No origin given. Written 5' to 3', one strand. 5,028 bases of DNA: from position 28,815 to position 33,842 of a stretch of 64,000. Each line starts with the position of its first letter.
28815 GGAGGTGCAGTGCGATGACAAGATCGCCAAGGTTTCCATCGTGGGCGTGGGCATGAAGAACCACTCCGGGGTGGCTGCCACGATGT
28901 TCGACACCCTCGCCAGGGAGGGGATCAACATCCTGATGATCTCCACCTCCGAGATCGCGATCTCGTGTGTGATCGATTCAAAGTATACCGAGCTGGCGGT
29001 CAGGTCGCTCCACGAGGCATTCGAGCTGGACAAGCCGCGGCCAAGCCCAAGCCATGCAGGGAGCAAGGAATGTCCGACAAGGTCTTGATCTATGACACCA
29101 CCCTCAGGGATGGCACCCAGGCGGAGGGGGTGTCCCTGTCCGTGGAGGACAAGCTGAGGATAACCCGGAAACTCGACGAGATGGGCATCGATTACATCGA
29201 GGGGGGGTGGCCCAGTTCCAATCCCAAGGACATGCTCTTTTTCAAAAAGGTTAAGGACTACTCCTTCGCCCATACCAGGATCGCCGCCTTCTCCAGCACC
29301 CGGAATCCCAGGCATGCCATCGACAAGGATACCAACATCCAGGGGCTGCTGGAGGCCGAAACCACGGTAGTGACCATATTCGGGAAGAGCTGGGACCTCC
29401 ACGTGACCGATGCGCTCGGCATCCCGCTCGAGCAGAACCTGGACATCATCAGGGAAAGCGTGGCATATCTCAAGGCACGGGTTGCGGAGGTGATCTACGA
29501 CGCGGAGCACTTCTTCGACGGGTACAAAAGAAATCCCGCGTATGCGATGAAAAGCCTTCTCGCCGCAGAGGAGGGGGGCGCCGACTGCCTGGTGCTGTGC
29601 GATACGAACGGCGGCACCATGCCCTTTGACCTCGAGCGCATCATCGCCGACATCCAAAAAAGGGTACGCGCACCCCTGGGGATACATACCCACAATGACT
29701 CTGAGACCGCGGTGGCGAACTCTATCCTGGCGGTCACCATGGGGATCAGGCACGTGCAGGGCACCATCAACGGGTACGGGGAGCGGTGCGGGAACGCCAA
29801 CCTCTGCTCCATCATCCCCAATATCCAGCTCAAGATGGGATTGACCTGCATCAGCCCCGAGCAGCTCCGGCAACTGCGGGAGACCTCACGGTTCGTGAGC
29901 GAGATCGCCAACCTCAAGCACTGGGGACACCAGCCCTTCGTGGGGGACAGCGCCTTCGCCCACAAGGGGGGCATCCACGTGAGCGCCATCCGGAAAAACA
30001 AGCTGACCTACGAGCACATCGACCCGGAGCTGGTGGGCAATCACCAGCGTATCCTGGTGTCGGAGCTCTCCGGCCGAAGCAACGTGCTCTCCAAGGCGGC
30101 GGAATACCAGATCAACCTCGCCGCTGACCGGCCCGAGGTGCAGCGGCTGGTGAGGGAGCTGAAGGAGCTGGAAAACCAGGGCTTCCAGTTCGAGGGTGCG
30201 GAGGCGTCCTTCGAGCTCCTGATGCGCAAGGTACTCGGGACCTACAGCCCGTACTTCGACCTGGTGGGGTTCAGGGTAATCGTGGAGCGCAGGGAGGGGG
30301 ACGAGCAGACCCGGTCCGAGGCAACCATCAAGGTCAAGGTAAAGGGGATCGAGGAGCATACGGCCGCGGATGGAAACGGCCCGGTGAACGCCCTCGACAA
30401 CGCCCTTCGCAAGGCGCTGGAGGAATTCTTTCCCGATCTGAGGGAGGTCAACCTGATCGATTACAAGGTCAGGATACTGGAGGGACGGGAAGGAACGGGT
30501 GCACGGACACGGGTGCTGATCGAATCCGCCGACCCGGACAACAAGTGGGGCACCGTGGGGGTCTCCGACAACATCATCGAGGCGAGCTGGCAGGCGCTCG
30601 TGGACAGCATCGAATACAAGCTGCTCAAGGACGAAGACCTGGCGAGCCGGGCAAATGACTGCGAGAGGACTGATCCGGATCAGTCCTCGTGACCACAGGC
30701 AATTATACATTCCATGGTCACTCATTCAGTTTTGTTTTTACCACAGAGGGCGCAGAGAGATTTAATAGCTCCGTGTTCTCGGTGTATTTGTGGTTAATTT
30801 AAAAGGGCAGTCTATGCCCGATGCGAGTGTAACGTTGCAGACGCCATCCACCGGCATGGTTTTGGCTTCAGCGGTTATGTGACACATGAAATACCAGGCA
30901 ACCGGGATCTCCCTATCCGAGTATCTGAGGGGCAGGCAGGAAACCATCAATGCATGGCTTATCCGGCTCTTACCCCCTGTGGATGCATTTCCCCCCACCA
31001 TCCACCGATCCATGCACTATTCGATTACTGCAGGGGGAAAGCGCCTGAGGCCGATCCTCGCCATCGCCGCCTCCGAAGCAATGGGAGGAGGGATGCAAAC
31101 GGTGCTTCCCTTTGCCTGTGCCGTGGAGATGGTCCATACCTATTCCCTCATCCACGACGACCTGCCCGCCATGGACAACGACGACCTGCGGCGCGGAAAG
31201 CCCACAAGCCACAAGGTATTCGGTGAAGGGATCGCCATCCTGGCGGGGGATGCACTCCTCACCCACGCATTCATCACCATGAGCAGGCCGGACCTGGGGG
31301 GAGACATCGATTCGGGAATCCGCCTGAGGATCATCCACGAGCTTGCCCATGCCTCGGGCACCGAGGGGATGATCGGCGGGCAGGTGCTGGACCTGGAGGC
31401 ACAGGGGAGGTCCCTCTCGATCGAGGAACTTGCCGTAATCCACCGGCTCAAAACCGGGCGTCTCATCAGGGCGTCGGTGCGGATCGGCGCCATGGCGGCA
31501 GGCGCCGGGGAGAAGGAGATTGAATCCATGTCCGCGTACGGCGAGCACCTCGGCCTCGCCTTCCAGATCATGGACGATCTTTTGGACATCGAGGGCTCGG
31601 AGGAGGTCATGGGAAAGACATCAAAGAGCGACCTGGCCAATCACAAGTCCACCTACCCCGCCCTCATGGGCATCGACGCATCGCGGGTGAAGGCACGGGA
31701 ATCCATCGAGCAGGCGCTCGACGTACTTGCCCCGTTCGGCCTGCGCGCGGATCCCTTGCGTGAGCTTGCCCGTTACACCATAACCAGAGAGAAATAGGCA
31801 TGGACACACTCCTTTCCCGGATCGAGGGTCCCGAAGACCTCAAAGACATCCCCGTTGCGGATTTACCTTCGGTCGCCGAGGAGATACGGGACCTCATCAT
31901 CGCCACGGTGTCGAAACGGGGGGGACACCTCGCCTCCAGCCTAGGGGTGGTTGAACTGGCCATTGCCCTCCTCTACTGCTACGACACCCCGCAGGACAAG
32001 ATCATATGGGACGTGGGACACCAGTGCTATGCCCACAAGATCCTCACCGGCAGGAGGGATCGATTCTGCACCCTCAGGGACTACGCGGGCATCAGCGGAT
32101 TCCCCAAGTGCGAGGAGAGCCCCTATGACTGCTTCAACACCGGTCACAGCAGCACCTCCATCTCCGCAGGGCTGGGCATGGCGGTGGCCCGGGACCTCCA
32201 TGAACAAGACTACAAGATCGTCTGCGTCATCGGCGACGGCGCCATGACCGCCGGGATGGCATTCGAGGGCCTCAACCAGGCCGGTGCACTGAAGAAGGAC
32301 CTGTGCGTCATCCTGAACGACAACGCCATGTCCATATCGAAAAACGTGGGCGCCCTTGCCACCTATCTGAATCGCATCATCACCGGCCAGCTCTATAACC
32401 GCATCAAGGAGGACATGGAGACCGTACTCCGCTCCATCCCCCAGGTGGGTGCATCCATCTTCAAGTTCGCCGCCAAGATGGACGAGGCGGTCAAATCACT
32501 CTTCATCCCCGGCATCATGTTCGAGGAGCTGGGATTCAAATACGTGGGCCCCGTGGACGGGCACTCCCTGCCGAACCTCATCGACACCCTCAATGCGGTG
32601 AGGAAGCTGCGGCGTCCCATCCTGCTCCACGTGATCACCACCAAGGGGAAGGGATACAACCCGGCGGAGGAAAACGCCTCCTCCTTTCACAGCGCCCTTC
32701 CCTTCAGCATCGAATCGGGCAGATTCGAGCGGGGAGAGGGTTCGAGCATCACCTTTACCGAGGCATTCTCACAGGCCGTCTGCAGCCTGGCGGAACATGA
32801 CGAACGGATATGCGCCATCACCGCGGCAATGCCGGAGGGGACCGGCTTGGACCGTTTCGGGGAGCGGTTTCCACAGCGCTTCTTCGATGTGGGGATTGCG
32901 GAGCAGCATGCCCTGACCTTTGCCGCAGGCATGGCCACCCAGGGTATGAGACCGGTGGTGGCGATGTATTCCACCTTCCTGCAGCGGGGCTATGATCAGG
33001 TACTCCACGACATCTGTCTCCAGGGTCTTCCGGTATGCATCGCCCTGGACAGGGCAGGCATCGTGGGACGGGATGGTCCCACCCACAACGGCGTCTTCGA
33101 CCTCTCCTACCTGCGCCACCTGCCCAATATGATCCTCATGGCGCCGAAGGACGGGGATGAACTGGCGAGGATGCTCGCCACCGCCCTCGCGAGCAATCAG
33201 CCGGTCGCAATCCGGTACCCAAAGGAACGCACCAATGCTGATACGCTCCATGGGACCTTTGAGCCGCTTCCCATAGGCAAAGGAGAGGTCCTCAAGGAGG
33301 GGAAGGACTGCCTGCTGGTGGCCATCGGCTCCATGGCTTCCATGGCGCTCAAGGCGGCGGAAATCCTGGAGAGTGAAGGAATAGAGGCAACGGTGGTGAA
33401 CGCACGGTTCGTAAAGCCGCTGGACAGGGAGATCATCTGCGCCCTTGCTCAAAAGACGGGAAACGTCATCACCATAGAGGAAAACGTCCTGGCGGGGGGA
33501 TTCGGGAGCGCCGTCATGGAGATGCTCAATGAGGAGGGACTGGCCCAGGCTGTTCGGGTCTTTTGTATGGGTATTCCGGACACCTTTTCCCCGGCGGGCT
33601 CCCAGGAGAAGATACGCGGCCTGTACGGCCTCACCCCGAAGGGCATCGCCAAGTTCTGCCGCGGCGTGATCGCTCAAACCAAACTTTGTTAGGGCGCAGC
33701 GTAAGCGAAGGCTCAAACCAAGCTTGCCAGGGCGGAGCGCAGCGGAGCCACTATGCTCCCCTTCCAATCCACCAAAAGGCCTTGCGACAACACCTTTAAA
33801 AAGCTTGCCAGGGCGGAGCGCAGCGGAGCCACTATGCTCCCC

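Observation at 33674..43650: Novel composite repeat family in three copies, starting with a duplicate of the dxs 3' end and bracketing two large secreted-protein genes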

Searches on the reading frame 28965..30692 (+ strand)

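Call 10: search_protein_families(library=pfam, proteins=[window:28965-30692:+])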
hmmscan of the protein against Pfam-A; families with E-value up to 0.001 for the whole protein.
window:28965-30692:+ (575 aa): 3 families
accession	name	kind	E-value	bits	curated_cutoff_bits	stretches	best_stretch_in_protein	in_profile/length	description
PF00682.25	HMGL-like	-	6.1e-47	160.6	29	1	40-310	2-259/260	HMGL-like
PF08502.15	LeuA_dimer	-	3.2e-29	101.9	24.9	1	411-552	2-130/131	LeuA allosteric (dimerisation) domain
PF22617.1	HCS_D2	-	2.6e-17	63.4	27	1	326-405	2-80/82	Homocitrate synthase post-HMGL domain-like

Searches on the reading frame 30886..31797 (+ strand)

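Call 10: search_protein_families(library=pfam, proteins=[window:30886-31797:+])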
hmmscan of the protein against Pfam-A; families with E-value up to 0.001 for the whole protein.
window:30886-31797:+ (303 aa): 1 family
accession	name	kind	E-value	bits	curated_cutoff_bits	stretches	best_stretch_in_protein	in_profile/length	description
PF00348.22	polyprenyl_synt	-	1.2e-60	205.3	27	1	37-277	2-233/251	Polyprenyl synthetase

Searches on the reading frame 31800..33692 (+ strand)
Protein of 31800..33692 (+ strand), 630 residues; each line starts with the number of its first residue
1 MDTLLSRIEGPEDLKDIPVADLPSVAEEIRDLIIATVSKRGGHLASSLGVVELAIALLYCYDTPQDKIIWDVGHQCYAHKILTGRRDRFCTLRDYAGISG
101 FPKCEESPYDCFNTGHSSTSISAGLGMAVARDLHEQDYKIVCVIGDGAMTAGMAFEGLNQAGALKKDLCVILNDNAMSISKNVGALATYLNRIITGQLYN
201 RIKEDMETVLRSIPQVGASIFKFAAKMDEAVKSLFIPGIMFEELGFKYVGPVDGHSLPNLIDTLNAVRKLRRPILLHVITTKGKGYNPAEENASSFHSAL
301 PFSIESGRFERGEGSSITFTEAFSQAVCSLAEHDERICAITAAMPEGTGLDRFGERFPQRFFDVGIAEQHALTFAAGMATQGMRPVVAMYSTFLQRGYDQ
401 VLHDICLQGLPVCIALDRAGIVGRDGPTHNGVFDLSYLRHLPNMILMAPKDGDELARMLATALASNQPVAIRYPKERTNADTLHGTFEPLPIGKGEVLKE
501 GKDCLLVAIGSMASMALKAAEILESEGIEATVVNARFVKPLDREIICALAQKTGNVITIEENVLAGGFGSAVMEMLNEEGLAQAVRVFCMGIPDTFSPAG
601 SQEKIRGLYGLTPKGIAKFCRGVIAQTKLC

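Call 10: search_protein_families(library=pfam, proteins=[window:31800-33692:+])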
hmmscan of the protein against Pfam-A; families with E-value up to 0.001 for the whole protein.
window:31800-33692:+ (630 aa): 8 families
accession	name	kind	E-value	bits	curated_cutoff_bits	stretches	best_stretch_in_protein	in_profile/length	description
PF13292.11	DXP_synthase_N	-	2e-121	404.9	21.2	1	5-280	1-274/274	1-deoxy-D-xylulose-5-phosphate synthase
PF02779.29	Transket_pyr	-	3.7e-51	173.7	27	1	316-477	2-171/174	Transketolase, pyrimidine binding domain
PF02780.25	Transketolase_C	-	2.8e-35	121.3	25.9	1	493-616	1-124/124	Transketolase, C-terminal domain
PF00456.26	Transketolase_N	-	6.3e-05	22.5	22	0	25-183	5-191/334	Transketolase, thiamine diphosphate binding domain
PF22613.1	Transketolase_C_1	-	8.8e-05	23.1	27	1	501-567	11-66/113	Transketolase-like TK C-terminal domain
PF17147.9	PFOR_II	-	0.00014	22.6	27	1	503-575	2-74/102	Pyruvate:ferredoxin oxidoreductase core domain II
PF00676.26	E1_dh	-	0.00018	21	22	1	117-180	103-166/300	Dehydrogenase E1 component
PF02775.26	TPP_enzyme_C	-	0.00026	21.2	21.9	1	119-177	32-84/151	Thiamine pyrophosphate enzyme, C-terminal TPP binding domain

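Call 13: find_encoding_contigs(protein=window:31800-33692:+, flank=10000, max_places=10)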
Protein window:31800-33692:+ (630 aa): no gene with exactly this product is on record in the collection.

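Call 17: find_homologous_proteins(query=window:31800-33692:+, max_evalue=1e-100)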
Query window:31800-33692:+ (630 aa): 8000 proteins with E <= 1e-100 among 8000 candidates; the best 120 are listed.
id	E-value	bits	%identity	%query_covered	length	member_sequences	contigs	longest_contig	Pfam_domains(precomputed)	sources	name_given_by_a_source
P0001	0.0e+0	1428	100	100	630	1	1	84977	PF13292.12,PF02780.26,PF02779.30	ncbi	ncbi:MAG: 1-deoxy-D-xylulose-5-phosphate synthase [bacterium]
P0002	0.0e+0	1283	89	100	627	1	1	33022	PF13292.12,PF02780.26,PF02779.30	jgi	-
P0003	0.0e+0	1148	79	100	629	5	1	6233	PF13292.12,PF02780.26,PF02779.30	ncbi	ncbi:MAG: 1-deoxy-D-xylulose-5-phosphate synthase [bacterium]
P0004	0.0e+0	1128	78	99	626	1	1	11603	PF13292.12,PF02780.26,PF02779.30,PF00456.27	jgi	jgi:1-deoxy-D-xylulose-5-phosphate synthase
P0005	0.0e+0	1020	71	99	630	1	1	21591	PF13292.12,PF02780.26,PF02779.30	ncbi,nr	ncbi:1-deoxy-D-xylulose-5-phosphate synthase [bacterium]|nr:1-deoxy-D-xylulose-5-phosphate synthase 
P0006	1.2e-253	861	61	100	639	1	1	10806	PF02775.27,PF13292.12,PF02780.26,PF02779.30,PF00456.27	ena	-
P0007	6.1e-253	859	62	99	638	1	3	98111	PF02775.27,PF13292.12,PF22613.2,PF02780.26,PF02779.30,PF00456.27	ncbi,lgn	ncbi:MAG: 1-deoxy-D-xylulose-5-phosphate synthase [bacterium]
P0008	9.0e-252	855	62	98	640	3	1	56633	PF13292.12,PF02780.26,PF02779.30,PF00456.27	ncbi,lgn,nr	ncbi:MAG: 1-deoxy-D-xylulose-5-phosphate synthase [bacterium]|nr:1-deoxy-D-xylulose-5-phosphate synt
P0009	5.9e-251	852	61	98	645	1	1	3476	PF13292.12,PF02780.26,PF02779.30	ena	-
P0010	8.8e-251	852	58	100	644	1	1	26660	PF13292.12,PF00676.26,PF02780.26,PF02779.30,PF00456.27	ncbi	ncbi:MAG: 1-deoxy-D-xylulose-5-phosphate synthase [bacterium]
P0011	8.2e-250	849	62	100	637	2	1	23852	PF02775.27,PF13292.12,PF02780.26,PF02779.30,PF00456.27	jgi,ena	-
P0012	1.0e-248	845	61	98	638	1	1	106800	PF13292.12,PF22613.2,PF02780.26,PF02779.30,PF00456.27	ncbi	ncbi:MAG: 1-deoxy-D-xylulose-5-phosphate synthase [bacterium]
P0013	4.0e-248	843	61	100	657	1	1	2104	PF02775.27,PF13292.12,PF02780.26,PF02779.30,PF00456.27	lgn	-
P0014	5.8e-247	839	60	100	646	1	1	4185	PF02775.27,PF13292.12,PF02780.26,PF02779.30,PF00456.27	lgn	-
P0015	9.3e-242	822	58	99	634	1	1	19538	PF02775.27,PF13292.12,PF00676.26,PF02780.26,PF02779.30,PF00456.27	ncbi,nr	ncbi:1-deoxy-D-xylulose-5-phosphate synthase [bacterium (candidate division B38) B3_B38]|nr:MAG: 1-d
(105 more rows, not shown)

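Call 19: find_encoding_contigs(protein=P0002, flank=10000, max_places=4)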
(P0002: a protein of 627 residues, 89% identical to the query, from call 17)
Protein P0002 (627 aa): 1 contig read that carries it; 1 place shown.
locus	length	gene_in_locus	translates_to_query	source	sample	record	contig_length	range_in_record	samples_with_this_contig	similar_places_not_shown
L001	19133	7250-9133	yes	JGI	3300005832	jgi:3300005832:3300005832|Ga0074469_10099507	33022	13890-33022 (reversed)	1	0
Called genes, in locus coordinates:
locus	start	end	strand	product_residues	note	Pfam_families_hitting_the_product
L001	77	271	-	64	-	PF01934:HepT-like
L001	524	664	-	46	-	PF01909:NTP_transf_2, PF18765:Polbeta (weak)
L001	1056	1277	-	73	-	-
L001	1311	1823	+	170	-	-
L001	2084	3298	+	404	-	PF01676:Metalloenzyme, PF10143:PhosphMutase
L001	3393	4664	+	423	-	PF00696:AA_kinase, PF01842:ACT, PF22468:ACT_9, PF13840:ACT_7, PF22468:ACT_9, PF01842:ACT (weak)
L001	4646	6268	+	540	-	PF00682:HMGL-like, PF22617:HCS_D2, PF08502:LeuA_dimer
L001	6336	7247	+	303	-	PF00348:polyprenyl_synt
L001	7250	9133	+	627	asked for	PF13292:DXP_synthase_N, PF02779:Transket_pyr, PF02780:Transketolase_C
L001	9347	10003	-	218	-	-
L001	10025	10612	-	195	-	PF13036:LpoB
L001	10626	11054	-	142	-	PF07233:DUF1425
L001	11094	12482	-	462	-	PF07719:TPR_2 (faint)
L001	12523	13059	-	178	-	PF00881:Nitroreductase, PF14512:TM1586_NiRdase (weak)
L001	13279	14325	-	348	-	PF03692:CxxCxxCC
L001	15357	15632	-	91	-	-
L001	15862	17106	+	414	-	PF01609:DDE_Tnp_1 (weak), PF13701:DDE_Tnp_1_4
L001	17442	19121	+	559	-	PF01627:Hpt, PF02895:H-kinase_dim, PF02518:HATPase_c, PF01584:CheW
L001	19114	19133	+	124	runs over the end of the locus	PF00072:Response_reg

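Call 20: find_encoding_contigs(protein=P0001, flank=10000, max_places=4)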
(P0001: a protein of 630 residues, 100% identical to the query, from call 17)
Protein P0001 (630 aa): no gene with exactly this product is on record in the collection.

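Call 23: find_encoding_contigs(protein=P0003, flank=10000, max_places=3)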
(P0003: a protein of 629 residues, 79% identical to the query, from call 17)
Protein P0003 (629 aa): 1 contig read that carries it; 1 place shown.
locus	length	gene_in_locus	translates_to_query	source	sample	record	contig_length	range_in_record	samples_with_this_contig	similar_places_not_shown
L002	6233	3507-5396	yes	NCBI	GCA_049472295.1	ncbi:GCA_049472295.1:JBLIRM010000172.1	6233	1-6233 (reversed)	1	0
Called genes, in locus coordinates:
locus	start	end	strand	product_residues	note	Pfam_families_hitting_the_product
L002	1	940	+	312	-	PF00696:AA_kinase, PF01842:ACT, PF22468:ACT_9, PF13840:ACT_7, PF22468:ACT_9, PF01842:ACT (weak)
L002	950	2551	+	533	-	PF00682:HMGL-like, PF22617:HCS_D2, PF08502:LeuA_dimer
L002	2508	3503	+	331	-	PF00348:polyprenyl_synt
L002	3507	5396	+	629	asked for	PF13292:DXP_synthase_N, PF02779:Transket_pyr, PF02780:Transketolase_C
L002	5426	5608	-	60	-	-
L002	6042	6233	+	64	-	PF13646:HEAT_2, PF24714:TOR1L1_N (weak), PF02985:HEAT (weak)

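Call 24: find_encoding_contigs(protein=P0004, flank=10000, max_places=3)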
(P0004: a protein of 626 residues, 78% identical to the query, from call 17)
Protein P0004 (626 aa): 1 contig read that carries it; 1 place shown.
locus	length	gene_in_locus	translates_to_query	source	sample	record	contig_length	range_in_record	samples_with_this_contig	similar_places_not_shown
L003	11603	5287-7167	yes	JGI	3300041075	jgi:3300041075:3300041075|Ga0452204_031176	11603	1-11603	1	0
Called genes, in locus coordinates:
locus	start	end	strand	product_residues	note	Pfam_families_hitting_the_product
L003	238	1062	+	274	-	PF01676:Metalloenzyme, PF10143:PhosphMutase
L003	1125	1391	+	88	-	PF01676:Metalloenzyme (weak)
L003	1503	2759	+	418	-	PF00696:AA_kinase, PF01842:ACT, PF22468:ACT_9, PF13840:ACT_7, PF01842:ACT (weak), PF22468:ACT_9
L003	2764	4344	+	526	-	PF00682:HMGL-like, PF22617:HCS_D2, PF08502:LeuA_dimer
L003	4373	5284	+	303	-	PF00348:polyprenyl_synt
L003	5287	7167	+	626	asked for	PF13292:DXP_synthase_N, PF00456:Transketolase_N (faint), PF02779:Transket_pyr, PF02780:Transketolase_C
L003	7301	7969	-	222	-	-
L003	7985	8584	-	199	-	PF13036:LpoB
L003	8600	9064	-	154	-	PF07233:DUF1425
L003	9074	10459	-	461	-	PF07719:TPR_2 (faint)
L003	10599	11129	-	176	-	PF00881:Nitroreductase, PF14512:TM1586_NiRdase (weak), PF00881:Nitroreductase, PF14512:TM1586_NiRdase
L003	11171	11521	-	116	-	-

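Call 25: find_encoding_contigs(protein=P0005, flank=10000, max_places=3)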
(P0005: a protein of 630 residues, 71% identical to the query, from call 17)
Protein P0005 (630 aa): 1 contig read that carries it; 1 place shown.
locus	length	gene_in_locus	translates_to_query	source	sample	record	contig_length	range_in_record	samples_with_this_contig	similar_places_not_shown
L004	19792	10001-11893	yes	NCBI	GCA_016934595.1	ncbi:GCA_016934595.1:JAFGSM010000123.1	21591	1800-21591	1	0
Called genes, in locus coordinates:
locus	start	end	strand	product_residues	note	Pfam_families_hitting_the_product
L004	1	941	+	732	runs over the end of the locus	PF00403:HMA, PF00122:E1-E2_ATPase, PF00702:Hydrolase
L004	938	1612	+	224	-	PF02308:MgtC, PF13291:ACT_4 (faint)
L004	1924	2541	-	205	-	-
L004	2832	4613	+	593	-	PF01464:SLT, PF23446:LysM1_NFP_LYK (faint), PF23473:LysM3_LYK4_5 (faint), PF01476:LysM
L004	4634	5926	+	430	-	PF01676:Metalloenzyme, PF10143:PhosphMutase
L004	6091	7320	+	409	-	PF00696:AA_kinase, PF01842:ACT, PF22468:ACT_9, PF13840:ACT_7, PF22468:ACT_9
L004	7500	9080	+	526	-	PF00682:HMGL-like, PF22617:HCS_D2, PF08502:LeuA_dimer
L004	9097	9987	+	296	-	PF00348:polyprenyl_synt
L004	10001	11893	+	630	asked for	PF13292:DXP_synthase_N, PF02779:Transket_pyr, PF02780:Transketolase_C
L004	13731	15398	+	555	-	PF05157:MshEN, PF00437:T2SSE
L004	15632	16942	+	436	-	PF00709:Adenylsucc_synt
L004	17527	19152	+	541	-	PF02310:B12-binding, PF04055:Radical_SAM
